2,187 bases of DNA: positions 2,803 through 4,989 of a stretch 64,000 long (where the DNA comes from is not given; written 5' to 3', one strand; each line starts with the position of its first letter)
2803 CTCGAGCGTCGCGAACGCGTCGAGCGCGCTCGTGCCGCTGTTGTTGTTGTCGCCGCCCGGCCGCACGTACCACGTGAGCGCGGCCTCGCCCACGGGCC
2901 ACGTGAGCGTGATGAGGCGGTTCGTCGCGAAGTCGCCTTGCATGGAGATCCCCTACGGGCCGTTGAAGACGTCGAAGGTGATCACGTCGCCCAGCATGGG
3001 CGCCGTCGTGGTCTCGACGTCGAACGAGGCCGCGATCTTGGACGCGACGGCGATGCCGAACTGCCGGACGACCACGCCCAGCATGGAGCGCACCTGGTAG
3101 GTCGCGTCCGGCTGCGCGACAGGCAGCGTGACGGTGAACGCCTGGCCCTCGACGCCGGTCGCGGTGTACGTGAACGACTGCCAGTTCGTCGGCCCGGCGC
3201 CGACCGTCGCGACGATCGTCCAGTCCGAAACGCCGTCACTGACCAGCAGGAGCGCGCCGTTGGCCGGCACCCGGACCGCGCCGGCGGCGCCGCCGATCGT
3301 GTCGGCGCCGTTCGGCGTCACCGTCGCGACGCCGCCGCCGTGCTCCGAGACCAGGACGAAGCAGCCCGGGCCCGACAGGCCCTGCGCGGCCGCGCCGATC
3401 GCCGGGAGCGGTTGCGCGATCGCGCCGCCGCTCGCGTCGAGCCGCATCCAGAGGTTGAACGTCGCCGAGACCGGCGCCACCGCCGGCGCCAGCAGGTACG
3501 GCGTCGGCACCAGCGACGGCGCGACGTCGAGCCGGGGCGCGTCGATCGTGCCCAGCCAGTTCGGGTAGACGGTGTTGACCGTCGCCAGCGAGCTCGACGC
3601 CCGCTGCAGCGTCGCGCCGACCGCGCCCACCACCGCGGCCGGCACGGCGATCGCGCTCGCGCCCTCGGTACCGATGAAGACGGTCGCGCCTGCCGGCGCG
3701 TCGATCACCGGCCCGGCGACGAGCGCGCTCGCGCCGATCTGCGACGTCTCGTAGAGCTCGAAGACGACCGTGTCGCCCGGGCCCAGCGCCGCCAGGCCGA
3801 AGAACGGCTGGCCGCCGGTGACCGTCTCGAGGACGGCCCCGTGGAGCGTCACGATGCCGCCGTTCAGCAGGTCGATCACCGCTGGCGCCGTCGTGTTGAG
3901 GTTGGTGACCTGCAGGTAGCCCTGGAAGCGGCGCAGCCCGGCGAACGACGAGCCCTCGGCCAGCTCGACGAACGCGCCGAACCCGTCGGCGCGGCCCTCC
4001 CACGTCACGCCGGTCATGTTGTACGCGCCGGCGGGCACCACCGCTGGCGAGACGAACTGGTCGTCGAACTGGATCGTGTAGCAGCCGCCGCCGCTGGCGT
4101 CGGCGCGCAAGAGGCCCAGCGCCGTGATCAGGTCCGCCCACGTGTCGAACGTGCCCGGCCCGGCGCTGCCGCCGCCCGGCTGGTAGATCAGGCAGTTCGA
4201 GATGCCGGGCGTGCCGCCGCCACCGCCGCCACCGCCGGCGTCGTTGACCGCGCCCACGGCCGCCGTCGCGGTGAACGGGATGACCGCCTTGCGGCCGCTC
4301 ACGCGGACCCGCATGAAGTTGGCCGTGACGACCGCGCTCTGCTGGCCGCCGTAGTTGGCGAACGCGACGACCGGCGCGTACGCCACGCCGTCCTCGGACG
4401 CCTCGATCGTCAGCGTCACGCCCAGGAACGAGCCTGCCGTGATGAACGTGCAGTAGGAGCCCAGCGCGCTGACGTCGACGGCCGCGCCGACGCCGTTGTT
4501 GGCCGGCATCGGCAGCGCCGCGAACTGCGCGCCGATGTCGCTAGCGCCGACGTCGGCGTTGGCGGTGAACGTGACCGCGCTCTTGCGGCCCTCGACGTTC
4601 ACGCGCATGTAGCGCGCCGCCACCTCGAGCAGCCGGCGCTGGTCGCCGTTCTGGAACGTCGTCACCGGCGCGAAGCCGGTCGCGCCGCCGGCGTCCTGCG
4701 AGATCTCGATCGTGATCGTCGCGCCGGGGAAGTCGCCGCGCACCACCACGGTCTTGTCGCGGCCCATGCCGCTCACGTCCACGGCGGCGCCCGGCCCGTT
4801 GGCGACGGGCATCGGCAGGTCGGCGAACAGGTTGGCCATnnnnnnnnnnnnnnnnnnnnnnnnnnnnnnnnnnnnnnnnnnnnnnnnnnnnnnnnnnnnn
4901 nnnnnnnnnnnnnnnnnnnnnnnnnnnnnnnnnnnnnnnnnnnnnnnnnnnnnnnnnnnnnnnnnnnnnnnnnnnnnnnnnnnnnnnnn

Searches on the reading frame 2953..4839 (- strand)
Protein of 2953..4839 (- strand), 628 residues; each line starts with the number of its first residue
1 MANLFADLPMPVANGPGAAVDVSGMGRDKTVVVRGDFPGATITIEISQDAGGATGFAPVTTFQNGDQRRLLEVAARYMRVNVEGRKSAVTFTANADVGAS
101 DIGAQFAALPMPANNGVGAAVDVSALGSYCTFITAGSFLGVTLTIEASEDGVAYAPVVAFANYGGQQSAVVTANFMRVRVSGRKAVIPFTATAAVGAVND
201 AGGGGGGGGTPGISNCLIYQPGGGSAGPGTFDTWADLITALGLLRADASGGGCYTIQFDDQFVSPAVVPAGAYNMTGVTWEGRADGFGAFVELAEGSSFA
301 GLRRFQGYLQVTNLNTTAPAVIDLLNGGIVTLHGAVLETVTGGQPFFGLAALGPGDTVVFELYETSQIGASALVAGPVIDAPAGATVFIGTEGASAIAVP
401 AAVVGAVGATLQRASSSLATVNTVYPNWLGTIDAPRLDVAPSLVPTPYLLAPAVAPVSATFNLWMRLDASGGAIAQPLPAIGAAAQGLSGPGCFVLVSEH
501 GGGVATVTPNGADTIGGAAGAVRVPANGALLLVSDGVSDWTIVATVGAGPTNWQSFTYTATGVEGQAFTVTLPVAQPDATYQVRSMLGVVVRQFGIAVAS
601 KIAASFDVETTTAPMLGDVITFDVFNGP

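Call 16: search_protein_families(library=pfam, proteins=[window:2953-4839:-], max_evalue=0.01)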
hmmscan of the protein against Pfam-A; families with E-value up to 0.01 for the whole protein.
window:2953-4839:- (628 aa): 0 families

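Call 25: search_protein_families(library=phrogs, proteins=[window:2953-4839:-], max_evalue=0.01)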
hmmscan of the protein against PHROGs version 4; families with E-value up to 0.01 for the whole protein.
window:2953-4839:- (628 aa): 1 family
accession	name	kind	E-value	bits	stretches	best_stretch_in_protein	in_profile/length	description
phrog_5596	-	unknown function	0.00046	20.1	1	213-301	73-155/451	-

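Call 80: search_protein_families(library=ncbifam, proteins=[window:2953-4839:-], max_evalue=0.1)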
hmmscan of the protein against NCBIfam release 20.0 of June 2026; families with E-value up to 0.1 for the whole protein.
window:2953-4839:- (628 aa): 0 families
